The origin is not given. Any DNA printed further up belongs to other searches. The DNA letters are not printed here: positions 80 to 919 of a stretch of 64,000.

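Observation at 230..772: KdsC-type KDO-8-P phosphatase homolog without any KDO/LPS genes, embedded in the UbiD cluster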

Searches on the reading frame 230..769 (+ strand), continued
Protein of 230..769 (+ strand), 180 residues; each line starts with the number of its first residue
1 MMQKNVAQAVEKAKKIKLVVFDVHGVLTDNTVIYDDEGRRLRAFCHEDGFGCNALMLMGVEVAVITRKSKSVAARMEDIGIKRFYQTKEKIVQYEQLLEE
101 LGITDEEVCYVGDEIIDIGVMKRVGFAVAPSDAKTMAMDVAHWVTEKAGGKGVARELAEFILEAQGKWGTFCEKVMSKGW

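Call 50: list_cluster_members(proteins=[P0001, P0013, P0057, P0045, P0079, P0101, P0118, P0026, P0232, P0160])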
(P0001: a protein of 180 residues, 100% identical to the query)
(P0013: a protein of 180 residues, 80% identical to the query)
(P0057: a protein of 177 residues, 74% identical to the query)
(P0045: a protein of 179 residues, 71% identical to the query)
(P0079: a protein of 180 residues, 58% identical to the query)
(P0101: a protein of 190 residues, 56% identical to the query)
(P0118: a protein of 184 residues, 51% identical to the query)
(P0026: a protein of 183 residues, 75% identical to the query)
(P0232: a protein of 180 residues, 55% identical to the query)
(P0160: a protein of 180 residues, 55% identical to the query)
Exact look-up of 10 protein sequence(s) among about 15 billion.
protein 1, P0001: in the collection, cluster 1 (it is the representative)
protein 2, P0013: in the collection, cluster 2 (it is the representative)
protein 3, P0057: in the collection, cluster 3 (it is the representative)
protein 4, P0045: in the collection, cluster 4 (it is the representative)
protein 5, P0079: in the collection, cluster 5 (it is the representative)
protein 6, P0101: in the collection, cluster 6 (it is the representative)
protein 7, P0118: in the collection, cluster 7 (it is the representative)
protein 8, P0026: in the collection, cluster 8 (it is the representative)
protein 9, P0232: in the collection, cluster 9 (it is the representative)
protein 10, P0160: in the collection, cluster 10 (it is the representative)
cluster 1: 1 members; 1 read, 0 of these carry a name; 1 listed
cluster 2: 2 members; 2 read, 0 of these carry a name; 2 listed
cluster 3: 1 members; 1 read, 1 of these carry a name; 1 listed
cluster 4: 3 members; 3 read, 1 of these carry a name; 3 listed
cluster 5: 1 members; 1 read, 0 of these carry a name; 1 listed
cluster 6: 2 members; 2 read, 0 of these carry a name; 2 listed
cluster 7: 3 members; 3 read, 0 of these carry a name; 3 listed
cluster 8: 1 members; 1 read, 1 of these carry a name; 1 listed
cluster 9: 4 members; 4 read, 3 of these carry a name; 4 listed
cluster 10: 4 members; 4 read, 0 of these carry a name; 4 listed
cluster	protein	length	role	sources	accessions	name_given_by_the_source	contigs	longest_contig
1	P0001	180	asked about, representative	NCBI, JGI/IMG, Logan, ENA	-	-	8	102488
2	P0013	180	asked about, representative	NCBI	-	-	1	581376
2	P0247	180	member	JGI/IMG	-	-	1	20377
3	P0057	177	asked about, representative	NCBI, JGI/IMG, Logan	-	3-deoxy-D-manno-octulosonate 8-phosphate phosphatase (KDO 8-P phosphatase)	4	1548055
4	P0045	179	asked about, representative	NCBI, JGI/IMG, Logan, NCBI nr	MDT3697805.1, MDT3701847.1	MAG: HAD-IIIA family hydrolase [Thermincola sp.] | 3-deoxy-D-manno-octulosonate 8-phosphate phosphatase (KDO 8-P phosphatase) | HAD-IIIA family hydrolase [Thermincola sp.]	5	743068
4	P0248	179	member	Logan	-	-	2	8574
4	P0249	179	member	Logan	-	-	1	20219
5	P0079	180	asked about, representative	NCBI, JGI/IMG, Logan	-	-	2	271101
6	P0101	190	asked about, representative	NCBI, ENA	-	-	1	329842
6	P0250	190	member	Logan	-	-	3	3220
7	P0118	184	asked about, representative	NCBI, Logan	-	-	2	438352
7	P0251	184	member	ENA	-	-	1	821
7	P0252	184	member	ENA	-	-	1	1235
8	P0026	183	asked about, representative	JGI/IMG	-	3-deoxy-D-manno-octulosonate 8-phosphate phosphatase (KDO 8-P phosphatase)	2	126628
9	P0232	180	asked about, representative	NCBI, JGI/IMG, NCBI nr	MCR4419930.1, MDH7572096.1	MAG: HAD hydrolase family protein [Clostridia bacterium] | 3-deoxy-D-manno-octulosonate 8-phosphate phosphatase (KDO 8-P phosphatase) | HAD hydrolase family protein [Clostridia bacterium]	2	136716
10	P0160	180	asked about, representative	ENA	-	-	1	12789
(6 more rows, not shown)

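Call 51: find_encoding_contigs(protein=P0057, flank=10000, max_places=2)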
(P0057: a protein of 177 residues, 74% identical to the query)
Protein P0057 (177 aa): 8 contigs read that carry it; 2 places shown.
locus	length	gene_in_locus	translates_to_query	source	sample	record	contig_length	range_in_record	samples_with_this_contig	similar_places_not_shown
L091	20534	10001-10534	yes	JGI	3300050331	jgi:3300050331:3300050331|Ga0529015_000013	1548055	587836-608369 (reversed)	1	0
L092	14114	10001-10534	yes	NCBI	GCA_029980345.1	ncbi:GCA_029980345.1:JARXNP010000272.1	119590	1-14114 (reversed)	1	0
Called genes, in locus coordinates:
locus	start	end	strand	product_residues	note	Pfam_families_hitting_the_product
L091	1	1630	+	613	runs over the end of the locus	PF01590:GAF, PF13185:GAF_2, PF13492:GAF_3, PF17853:GGDEF_2, PF13556:HTH_30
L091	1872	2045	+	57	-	PF02737:3HCDH_N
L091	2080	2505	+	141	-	PF00903:Glyoxalase, PF13669:Glyoxalase_4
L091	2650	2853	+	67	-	PF02803:Thiolase_C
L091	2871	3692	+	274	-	-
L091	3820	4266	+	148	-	-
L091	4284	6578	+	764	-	PF01315:Ald_Xan_dh_C, PF02738:MoCoBD_1, PF20256:MoCoBD_2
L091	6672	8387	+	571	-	PF27448:Rph_4th, PF00391:PEP-utilizers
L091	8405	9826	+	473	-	PF20695:UbiD_N, PF01977:UbiD, PF20696:UbiD_C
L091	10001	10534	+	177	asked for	PF08282:Hydrolase_3 (weak)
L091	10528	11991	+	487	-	PF20695:UbiD_N, PF01977:UbiD, PF20696:UbiD_C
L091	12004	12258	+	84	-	PF09662:Phenyl_P_gamma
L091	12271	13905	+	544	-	PF00501:AMP-binding, PF13193:AMP-binding_C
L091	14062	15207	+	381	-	PF02771:Acyl-CoA_dh_N, PF02770:Acyl-CoA_dh_M, PF00441:Acyl-CoA_dh_1, PF08028:Acyl-CoA_dh_2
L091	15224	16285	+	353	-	PF00890:FAD_binding_2, PF01134:GIDA (faint), PF01266:DAO (weak), PF01946:Thi4 (weak), PF03486:HI0933_like, PF07992:Pyr_redox_2, PF12831:FAD_oxidored, PF13450:NAD_binding_8 (weak)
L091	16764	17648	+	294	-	PF02653:BPD_transp_2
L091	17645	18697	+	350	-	PF02653:BPD_transp_2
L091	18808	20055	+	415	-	PF13433:Peripla_BP_5, PF13458:Peripla_BP_6, PF01094:ANF_receptor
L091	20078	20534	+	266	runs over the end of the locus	PF00005:ABC_tran, PF13304:AAA_21 (weak)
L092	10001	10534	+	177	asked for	PF08282:Hydrolase_3 (weak)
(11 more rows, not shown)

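Call 55: search_protein_families(library=pfam, proteins=[L001:3694-4251:+, L001:996-1376:+], max_evalue=0.01)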
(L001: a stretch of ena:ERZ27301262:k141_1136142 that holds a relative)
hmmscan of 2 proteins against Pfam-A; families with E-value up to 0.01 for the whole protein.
L001:3694-4251:+ (186 aa): 0 families

L001:996-1376:+ (127 aa): 1 family
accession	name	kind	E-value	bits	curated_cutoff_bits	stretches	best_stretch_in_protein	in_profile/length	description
PF21758.2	PAC_bac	-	7.9e-37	125.9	27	1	14-124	4-113/115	Bacterial proteasome assembling chaperone-like protein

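Call 57: predict_structure(alignment_id=A2)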
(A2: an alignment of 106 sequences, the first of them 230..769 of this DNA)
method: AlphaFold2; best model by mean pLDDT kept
length: 180 residues; sequences in the alignment: 106
mean_pLDDT: 96.2   pTM: 0.92
mean pLDDT of the five models: 96.2, 96.0, 95.8, 95.6, 95.2
residues with pLDDT >= 90: 172; 70-90: 4; 50-70: 2; < 50: 2
segments of 3 or more residues with pLDDT < 50: none
pLDDT, mean of each block of 10 residues (from residue 1): 76 99 97 94 96 98 96 97 97 98 99 98 99 98 98 99 99 92
secondary structure, 60 per line:
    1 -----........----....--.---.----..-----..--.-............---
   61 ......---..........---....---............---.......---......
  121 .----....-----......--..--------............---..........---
elements in order: H6-13 E18-21 H46-57 E61-66 H70-79 E83-86 H90-101 E108-111 H115-121 E126-129 H135-140 H153-164 H168-177

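Call 59: fold_search(model_id=the predicted structure, library=pdb)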
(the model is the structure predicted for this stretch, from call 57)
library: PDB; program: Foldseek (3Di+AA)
matches with E <= 10: 1760; with E <= 0.001: 240
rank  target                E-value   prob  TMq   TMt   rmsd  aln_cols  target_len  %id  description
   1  2r8z_E                1.3e-22  1.00  0.86  0.87   1.2       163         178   42  Crystal structure of YrbI phosphatase from Escherichia coli in complex with a phosphate and a calcium ion (released 2008-09-23)
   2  2r8e_A                2.7e-22  1.00  0.87  0.90   1.1       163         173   42  Crystal structure of YrbI from Escherichia coli in complex with Mg (released 2008-09-23)
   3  3i6b_B                3.0e-22  1.00  0.87  0.89   1.0       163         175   42  Crystal structure of YrbI lacking the last 8 residues, in complex with Kdo and inorganic phosphate (released 2009-09-01)
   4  3hyc_D                5.4e-22  1.00  0.86  0.88   1.1       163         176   42  Crystal structure of E. coli phosphatase YrbI, with Mg, tetragonal form (released 2009-09-01)
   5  3hyc_B                9.1e-22  1.00  0.86  0.89   1.2       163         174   42  Crystal structure of E. coli phosphatase YrbI, with Mg, tetragonal form (released 2009-09-01)
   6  2r8x_F                1.4e-21  1.00  0.86  0.90   1.1       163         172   42  Crystal structure of YrbI phosphatase from Escherichia coli (released 2008-09-23)
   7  2r8x_H                1.6e-21  1.00  0.86  0.85   1.1       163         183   42  Crystal structure of YrbI phosphatase from Escherichia coli (released 2008-09-23)
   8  2r8e_E                2.1e-21  1.00  0.86  0.86   1.2       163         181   42  Crystal structure of YrbI from Escherichia coli in complex with Mg (released 2008-09-23)
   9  3nrj_I                3.6e-21  1.00  0.91  0.93   1.3       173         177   36  Crystal structure of probable yrbi family phosphatase from pseudomonas syringae pv.phaseolica 1448a complexed with mag (released 2010-07-28)
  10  3ij5_D                4.1e-21  1.00  0.87  0.85   1.0       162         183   38  1.95 Angstrom Resolution Crystal Structure of 3-deoxy-D-manno-octulosonate 8-phosphate phosphatase from Yersinia pesti (released 2009-08-11)
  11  3i6b_A                4.3e-21  1.00  0.87  0.90   1.1       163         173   42  Crystal structure of YrbI lacking the last 8 residues, in complex with Kdo and inorganic phosphate (released 2009-09-01)
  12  4um7_C                8.8e-21  1.00  0.91  0.94   1.3       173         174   34  Crystal structure of 3-deoxy-D-manno-octulosonate 8-phosphate phosphatase (kdsC) from Moraxella catarrhalis in complex (released 2015-02-11)
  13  3ij5_A                1.0e-20  1.00  0.86  0.84   1.1       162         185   38  1.95 Angstrom Resolution Crystal Structure of 3-deoxy-D-manno-octulosonate 8-phosphate phosphatase from Yersinia pesti (released 2009-08-11)
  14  3nrj_F                1.1e-20  1.00  0.90  0.93   1.3       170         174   37  Crystal structure of probable yrbi family phosphatase from pseudomonas syringae pv.phaseolica 1448a complexed with mag (released 2010-07-28)
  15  4um7_A                1.1e-20  1.00  0.90  0.93   1.3       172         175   34  Crystal structure of 3-deoxy-D-manno-octulosonate 8-phosphate phosphatase (kdsC) from Moraxella catarrhalis in complex (released 2015-02-11)
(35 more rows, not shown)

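Call 60: find_encoding_contigs(protein=P0173, flank=9000, max_places=1)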
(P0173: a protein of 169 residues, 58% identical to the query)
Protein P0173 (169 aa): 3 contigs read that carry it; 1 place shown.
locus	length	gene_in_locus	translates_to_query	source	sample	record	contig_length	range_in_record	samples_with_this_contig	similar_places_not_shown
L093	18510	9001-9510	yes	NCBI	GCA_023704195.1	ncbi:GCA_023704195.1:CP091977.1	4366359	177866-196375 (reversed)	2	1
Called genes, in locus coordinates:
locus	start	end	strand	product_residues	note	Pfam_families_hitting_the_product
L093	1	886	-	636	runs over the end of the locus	PF01558:POR, PF01855:POR_N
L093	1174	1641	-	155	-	PF01243:PNPOx_N, PF12900:Pyridox_ox_2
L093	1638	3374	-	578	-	PF06505:XylR_N, PF02830:V4R, PF00158:Sigma54_activat, PF14532:Sigma54_activ_2, PF07724:AAA_2 (weak), PF07728:AAA_5 (weak), PF25601:AAA_lid_14, PF02954:HTH_8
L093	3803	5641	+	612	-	PF00391:PEP-utilizers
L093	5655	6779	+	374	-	PF01326:PPDK_N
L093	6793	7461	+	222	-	PF00571:CBS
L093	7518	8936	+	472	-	PF20695:UbiD_N, PF01977:UbiD, PF20696:UbiD_C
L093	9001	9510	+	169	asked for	PF13419:HAD_2, PF00702:Hydrolase, PF08282:Hydrolase_3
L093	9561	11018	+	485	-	PF20695:UbiD_N, PF01977:UbiD, PF20696:UbiD_C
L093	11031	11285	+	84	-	PF09662:Phenyl_P_gamma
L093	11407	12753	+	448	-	PF20695:UbiD_N, PF01977:UbiD, PF20696:UbiD_C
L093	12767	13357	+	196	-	PF02441:Flavoprotein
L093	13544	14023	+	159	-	PF01982:CTP-dep_RFKase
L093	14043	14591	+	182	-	PF00293:NUDIX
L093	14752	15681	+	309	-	PF13557:Phenol_MetA_deg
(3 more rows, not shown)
